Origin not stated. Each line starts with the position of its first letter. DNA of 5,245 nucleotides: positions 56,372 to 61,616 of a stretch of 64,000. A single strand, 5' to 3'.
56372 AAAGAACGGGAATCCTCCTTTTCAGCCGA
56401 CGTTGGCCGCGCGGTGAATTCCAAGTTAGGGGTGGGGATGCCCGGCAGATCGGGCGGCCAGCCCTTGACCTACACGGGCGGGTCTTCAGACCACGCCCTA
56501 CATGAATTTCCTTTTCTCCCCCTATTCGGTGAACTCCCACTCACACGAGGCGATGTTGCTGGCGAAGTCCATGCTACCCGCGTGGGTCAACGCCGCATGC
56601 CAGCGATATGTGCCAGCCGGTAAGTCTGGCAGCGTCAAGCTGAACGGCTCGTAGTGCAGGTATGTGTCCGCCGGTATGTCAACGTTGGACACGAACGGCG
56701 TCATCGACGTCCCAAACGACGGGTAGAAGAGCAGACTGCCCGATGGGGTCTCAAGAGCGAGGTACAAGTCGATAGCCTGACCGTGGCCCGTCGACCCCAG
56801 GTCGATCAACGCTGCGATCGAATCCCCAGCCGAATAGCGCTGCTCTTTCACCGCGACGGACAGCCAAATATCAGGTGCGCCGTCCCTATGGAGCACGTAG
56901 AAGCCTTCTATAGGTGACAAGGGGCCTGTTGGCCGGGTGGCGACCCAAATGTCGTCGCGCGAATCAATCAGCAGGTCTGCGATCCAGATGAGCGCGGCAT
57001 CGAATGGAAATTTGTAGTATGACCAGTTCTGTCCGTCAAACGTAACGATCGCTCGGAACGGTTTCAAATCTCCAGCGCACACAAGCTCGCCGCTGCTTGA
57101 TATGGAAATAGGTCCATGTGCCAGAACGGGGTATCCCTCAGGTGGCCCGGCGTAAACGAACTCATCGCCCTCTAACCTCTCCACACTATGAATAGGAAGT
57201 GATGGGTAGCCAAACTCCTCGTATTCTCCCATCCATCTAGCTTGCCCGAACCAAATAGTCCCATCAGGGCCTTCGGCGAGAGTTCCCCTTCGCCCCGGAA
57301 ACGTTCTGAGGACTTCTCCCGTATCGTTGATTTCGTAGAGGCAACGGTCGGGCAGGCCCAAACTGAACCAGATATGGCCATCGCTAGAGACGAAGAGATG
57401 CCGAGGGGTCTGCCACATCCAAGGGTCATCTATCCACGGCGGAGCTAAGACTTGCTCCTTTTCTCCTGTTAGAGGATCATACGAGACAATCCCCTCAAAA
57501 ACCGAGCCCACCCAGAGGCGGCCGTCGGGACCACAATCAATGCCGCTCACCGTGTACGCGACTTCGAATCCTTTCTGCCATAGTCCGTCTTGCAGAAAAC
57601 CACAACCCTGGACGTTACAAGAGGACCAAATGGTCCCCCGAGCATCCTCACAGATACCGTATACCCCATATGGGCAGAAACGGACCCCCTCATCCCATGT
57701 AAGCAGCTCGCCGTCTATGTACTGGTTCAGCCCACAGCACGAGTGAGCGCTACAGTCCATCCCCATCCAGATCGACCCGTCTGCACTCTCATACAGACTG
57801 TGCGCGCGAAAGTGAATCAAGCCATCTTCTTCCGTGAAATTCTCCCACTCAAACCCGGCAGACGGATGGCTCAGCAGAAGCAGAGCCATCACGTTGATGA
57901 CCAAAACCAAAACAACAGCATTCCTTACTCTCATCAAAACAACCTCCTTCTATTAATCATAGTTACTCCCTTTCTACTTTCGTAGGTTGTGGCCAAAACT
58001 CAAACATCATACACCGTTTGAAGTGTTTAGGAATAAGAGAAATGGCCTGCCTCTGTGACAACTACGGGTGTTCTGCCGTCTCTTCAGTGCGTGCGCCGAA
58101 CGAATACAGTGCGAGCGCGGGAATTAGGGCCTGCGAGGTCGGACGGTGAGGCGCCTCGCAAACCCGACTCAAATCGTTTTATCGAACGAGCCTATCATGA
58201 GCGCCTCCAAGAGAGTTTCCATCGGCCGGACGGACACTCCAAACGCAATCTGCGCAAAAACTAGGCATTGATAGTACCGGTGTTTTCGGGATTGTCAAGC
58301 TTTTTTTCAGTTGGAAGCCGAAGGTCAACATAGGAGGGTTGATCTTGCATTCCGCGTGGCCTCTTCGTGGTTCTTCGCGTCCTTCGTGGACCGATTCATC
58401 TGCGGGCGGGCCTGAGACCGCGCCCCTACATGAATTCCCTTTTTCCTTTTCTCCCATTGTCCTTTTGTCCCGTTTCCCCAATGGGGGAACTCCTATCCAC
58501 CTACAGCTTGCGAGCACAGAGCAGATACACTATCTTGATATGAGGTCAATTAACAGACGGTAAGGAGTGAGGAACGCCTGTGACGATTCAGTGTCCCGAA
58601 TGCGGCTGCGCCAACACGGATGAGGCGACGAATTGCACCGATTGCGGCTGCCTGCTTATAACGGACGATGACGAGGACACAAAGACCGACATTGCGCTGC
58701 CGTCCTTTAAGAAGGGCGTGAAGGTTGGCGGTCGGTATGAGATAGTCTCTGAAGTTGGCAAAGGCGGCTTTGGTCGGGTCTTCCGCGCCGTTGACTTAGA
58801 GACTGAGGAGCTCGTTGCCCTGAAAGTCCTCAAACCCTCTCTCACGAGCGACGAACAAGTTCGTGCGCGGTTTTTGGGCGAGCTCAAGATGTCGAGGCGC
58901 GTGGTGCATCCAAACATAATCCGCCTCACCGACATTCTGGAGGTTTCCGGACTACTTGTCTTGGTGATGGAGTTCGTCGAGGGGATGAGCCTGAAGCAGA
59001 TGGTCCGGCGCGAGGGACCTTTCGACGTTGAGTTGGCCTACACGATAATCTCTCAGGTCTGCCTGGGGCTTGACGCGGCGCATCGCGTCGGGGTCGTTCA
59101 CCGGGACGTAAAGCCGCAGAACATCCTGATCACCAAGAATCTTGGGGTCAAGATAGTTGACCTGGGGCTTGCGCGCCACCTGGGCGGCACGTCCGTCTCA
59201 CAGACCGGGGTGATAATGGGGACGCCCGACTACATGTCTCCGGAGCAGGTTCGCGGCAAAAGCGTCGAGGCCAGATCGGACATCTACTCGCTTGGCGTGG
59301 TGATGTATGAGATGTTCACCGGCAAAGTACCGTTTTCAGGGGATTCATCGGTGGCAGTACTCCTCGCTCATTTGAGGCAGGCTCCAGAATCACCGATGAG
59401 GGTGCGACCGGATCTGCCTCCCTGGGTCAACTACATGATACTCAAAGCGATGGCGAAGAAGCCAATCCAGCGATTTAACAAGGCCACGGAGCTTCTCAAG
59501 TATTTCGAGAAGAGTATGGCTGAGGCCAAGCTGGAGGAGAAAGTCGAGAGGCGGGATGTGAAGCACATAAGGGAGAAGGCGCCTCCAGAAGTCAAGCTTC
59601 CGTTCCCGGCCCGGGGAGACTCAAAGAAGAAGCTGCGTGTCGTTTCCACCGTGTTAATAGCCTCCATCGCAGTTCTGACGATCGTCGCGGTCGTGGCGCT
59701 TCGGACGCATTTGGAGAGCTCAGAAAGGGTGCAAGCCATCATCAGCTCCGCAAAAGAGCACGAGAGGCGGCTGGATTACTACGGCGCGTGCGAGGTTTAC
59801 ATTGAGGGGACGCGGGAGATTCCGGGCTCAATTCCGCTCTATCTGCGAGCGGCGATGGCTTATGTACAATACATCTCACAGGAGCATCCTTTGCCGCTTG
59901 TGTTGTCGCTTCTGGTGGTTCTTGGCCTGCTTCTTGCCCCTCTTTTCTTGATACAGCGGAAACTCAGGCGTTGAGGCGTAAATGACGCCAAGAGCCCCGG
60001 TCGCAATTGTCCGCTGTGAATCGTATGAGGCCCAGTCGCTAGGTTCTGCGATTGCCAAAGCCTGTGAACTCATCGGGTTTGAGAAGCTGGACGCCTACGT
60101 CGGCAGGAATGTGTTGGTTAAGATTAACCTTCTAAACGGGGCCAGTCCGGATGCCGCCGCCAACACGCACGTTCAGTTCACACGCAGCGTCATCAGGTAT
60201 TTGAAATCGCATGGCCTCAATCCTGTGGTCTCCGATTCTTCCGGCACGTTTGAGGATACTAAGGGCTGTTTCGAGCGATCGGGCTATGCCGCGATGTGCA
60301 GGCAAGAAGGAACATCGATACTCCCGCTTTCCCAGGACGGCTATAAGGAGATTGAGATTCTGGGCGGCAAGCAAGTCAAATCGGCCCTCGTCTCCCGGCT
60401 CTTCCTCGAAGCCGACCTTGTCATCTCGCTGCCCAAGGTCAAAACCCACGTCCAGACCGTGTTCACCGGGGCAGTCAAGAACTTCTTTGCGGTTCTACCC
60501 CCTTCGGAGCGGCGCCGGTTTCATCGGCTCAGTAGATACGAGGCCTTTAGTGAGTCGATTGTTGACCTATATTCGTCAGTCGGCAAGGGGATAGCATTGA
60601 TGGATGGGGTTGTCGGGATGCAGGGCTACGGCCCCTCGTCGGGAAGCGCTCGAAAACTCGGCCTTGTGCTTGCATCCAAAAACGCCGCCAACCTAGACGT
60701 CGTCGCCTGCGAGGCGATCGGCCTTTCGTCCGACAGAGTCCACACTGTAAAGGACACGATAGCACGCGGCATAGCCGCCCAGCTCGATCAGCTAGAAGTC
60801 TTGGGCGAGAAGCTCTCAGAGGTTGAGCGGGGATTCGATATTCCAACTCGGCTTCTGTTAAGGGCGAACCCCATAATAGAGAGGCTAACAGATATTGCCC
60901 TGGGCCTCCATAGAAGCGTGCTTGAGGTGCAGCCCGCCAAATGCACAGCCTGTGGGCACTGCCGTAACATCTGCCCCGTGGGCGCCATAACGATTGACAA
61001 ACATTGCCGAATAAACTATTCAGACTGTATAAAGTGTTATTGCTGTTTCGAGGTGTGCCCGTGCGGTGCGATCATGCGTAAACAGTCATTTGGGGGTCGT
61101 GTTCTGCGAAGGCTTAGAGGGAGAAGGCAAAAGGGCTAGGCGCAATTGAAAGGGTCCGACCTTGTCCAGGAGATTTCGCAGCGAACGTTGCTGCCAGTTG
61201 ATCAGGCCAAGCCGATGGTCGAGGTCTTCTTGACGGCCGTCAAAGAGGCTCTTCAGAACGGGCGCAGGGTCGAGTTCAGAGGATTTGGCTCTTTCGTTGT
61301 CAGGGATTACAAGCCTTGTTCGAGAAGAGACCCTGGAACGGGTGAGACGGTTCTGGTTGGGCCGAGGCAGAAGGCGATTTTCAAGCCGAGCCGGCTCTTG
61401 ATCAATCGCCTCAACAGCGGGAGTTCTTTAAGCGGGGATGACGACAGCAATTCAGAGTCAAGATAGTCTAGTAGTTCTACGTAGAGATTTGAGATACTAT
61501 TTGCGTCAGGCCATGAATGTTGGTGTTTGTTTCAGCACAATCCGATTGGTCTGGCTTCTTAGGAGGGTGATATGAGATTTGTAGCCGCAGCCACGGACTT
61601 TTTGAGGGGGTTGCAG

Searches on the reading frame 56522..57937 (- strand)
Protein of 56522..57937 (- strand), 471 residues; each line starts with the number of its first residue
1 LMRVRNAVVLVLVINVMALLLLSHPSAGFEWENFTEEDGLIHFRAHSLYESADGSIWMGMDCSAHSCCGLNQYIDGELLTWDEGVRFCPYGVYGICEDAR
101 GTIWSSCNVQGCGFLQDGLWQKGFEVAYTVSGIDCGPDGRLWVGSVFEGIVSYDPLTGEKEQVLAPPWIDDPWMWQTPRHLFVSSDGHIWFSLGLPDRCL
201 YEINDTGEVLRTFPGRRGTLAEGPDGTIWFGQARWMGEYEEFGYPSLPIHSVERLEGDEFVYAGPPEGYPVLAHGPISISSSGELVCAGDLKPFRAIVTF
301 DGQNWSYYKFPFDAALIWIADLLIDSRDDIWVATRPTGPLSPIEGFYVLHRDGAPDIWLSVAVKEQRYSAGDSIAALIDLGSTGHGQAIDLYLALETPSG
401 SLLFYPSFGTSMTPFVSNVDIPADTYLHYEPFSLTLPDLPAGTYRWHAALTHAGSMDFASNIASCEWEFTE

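Call 59: search_protein_families(library=pfam, proteins=[window:56522-57937:-], max_evalue=0.00001)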
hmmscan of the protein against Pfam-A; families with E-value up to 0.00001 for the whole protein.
window:56522-57937:- (471 aa): 1 family
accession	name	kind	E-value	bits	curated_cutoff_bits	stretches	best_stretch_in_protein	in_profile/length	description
PF07494.17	Reg_prop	-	6.9e-14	50.6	20.4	0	91-107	6-22/24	Two component regulator propeller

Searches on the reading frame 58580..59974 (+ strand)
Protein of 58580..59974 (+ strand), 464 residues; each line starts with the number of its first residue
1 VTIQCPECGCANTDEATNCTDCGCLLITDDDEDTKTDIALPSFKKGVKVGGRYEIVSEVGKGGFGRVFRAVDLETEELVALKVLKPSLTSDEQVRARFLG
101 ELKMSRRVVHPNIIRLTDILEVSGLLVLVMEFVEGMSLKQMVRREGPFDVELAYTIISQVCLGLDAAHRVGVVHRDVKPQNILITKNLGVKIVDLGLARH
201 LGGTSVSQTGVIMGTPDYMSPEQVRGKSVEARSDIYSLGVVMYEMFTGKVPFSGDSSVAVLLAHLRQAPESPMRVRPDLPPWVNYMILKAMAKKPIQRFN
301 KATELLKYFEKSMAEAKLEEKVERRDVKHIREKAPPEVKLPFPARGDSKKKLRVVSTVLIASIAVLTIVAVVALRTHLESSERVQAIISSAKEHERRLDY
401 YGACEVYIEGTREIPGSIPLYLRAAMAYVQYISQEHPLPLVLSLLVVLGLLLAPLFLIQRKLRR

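Call 59: search_protein_families(library=pfam, proteins=[window:58580-59974:+], max_evalue=0.00001)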
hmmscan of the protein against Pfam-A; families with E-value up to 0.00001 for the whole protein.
window:58580-59974:+ (464 aa): 3 families
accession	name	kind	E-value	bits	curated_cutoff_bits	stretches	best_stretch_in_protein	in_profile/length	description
PF00069.31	Pkinase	-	9.7e-58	196.1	31.7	1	53-306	1-258/263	Protein kinase domain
PF07714.23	PK_Tyr_Ser-Thr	-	5.4e-40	137.8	23.1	1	55-299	3-249/258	Protein tyrosine and serine/threonine kinase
PF03109.22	ABC1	-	1.1e-07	31.7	22.9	0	121-201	138-217/244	ABC1 atypical kinase-like domain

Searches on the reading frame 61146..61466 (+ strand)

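Call 78: search_protein_families(library=pfam, proteins=[window:61146-61466:+], max_evalue=0.001)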
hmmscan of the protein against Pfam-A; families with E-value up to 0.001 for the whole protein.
window:61146-61466:+ (106 aa): 4 families
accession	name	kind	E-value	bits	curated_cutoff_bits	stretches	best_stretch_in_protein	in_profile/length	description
PF00216.26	Bac_DNA_binding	-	4.3e-21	75.4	22.4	1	1-90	1-90/90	Bacterial DNA-binding protein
PF18175.6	HU-CCDC81_bac_2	-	1.4e-05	25.4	35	1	6-52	3-49/70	CCDC81-like prokaryotic HU domain 2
PF18289.6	HU-CCDC81_euk_2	-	8.5e-05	22.9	26.1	1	9-55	9-57/75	CCDC81 eukaryotic HU domain 2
PF18291.6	HU-HIG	-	0.0001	22.8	26.2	1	4-53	35-84/125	HU domain fused to wHTH, Ig, or Glycine-rich motif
